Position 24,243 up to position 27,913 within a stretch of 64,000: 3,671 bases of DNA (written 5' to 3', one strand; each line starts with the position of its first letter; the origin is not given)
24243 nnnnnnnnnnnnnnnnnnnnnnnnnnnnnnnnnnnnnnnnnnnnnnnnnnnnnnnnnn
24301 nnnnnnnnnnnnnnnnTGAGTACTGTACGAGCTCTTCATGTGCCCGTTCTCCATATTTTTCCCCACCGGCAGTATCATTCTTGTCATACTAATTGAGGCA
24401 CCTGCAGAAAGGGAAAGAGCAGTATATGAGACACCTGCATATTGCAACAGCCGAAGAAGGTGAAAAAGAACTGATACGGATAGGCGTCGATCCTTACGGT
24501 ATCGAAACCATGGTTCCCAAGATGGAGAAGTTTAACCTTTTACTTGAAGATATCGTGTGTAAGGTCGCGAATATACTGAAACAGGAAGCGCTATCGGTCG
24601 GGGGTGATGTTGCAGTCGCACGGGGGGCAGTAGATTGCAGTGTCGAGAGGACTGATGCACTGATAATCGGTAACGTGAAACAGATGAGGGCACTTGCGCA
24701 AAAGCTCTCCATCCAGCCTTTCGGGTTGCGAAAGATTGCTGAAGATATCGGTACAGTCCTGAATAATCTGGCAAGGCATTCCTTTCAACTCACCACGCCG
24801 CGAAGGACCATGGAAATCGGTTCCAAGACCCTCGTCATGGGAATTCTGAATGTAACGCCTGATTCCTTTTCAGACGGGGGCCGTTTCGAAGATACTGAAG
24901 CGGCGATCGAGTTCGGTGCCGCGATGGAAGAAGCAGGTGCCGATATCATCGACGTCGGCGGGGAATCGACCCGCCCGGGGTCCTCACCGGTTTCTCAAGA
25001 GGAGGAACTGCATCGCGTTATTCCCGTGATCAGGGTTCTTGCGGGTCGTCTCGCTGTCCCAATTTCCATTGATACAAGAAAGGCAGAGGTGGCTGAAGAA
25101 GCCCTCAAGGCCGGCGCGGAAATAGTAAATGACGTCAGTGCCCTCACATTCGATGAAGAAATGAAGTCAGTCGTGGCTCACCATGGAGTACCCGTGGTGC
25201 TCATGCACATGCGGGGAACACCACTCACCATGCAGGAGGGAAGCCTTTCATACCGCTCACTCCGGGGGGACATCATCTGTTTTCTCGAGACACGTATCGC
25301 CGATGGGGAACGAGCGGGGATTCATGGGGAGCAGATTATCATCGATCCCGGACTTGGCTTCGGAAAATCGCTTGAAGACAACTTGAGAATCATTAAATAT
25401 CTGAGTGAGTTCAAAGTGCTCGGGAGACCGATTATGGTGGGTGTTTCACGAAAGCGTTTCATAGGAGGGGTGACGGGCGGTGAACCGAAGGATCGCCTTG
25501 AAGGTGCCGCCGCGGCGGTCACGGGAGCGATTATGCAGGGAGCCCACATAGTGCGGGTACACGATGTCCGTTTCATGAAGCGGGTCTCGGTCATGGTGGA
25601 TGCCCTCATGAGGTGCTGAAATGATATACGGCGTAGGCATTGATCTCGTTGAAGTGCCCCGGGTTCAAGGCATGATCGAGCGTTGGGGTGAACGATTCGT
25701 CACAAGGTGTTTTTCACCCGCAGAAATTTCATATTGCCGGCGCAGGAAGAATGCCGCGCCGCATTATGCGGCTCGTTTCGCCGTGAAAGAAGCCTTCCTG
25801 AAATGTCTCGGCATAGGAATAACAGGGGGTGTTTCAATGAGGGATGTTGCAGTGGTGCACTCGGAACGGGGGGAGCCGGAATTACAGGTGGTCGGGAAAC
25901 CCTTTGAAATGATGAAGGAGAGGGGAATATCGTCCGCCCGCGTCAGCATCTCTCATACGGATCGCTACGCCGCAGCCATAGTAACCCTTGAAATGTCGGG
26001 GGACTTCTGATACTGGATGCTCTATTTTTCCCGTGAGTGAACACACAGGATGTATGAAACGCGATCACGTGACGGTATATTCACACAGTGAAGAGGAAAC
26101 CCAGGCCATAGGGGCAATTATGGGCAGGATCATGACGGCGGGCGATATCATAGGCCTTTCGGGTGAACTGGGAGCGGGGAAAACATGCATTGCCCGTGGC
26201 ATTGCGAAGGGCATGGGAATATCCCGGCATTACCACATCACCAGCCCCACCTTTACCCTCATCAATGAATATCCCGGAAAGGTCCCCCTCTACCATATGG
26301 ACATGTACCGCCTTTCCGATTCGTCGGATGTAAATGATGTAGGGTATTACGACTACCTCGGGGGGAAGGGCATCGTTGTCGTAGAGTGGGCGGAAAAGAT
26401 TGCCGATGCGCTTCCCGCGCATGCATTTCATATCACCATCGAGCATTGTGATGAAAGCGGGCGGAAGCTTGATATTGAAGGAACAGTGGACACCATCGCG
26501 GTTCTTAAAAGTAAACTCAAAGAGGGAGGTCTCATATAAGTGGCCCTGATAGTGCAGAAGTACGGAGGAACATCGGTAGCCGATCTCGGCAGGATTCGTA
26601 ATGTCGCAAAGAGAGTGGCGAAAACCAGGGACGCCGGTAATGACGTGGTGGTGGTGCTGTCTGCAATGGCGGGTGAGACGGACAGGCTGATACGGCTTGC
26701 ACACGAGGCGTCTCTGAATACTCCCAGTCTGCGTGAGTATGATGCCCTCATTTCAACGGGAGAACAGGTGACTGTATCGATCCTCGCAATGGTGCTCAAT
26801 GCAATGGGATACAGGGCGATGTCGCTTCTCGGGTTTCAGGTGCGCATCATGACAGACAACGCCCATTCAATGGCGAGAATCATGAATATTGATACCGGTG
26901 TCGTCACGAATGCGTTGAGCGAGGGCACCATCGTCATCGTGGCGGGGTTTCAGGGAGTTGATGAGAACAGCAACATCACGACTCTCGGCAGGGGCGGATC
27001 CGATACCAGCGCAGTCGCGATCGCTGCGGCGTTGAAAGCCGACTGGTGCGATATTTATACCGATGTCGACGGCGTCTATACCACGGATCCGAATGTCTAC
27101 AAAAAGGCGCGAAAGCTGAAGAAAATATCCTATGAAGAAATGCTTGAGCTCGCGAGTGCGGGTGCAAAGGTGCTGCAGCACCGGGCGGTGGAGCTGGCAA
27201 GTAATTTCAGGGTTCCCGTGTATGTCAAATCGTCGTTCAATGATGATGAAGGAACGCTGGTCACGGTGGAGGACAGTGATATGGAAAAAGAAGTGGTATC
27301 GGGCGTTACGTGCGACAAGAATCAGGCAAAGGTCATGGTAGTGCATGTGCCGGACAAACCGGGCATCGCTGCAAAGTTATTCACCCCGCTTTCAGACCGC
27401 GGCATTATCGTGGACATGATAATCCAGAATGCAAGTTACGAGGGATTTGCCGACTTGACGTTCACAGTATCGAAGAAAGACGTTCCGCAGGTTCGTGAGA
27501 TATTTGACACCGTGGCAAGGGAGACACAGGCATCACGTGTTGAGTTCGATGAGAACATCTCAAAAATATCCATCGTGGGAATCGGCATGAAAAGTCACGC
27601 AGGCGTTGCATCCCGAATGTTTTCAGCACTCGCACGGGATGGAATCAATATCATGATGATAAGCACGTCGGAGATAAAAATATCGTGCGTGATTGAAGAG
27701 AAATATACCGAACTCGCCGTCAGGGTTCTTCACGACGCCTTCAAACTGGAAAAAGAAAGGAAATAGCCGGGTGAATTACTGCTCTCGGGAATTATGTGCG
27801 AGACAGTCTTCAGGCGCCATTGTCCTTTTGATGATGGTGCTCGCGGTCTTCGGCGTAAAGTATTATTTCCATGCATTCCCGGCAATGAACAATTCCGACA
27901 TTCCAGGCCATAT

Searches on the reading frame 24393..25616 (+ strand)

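Call 28: search_protein_families(library=pfam, proteins=[window:24393-25616:+], max_evalue=0.0001)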
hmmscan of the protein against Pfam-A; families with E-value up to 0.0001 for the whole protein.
window:24393-25616:+ (408 aa): 1 family
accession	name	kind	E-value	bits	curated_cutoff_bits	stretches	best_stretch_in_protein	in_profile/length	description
PF00809.28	Pterin_bind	-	6.5e-86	288.4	25.5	1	149-390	1-244/244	Pterin binding enzyme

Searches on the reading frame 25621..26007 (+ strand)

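Call 28: search_protein_families(library=pfam, proteins=[window:25621-26007:+], max_evalue=0.0001)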
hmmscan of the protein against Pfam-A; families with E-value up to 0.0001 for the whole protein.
window:25621-26007:+ (129 aa): 1 family
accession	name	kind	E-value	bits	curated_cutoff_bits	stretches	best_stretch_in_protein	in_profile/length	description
PF01648.25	ACPS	-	1.8e-19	70.2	25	1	4-120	1-110/111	4'-phosphopantetheinyl transferase superfamily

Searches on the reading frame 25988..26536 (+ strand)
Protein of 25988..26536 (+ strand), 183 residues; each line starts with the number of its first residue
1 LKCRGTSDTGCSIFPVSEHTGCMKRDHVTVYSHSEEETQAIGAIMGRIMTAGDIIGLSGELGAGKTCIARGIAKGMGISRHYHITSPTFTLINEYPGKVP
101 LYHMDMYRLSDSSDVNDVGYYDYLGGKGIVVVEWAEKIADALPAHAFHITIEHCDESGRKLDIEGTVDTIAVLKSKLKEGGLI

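Call 28: search_protein_families(library=pfam, proteins=[window:25988-26536:+], max_evalue=0.0001)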
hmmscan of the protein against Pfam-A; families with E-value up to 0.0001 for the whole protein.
window:25988-26536:+ (183 aa): 1 family
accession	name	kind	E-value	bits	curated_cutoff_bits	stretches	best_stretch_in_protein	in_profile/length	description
PF02367.23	TsaE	-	6.1e-40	136.6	26.6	1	33-160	2-127/128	Threonylcarbamoyl adenosine biosynthesis protein TsaE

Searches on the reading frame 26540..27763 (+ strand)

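Call 28: search_protein_families(library=pfam, proteins=[window:26540-27763:+], max_evalue=0.0001)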
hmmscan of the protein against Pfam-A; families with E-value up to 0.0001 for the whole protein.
window:26540-27763:+ (408 aa): 4 families
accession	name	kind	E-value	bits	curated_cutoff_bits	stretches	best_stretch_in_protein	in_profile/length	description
PF00696.33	AA_kinase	-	4.6e-51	174.2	24.9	1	3-231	2-234/234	Amino acid kinase family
PF22468.2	ACT_9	-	2.4e-36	123.7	27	2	343-401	1-61/61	ACT domain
PF13840.12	ACT_7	-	6.6e-24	84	27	1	336-399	2-65/65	ACT domain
PF01842.31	ACT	-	2.3e-19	69.3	27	2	267-322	4-61/66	ACT domain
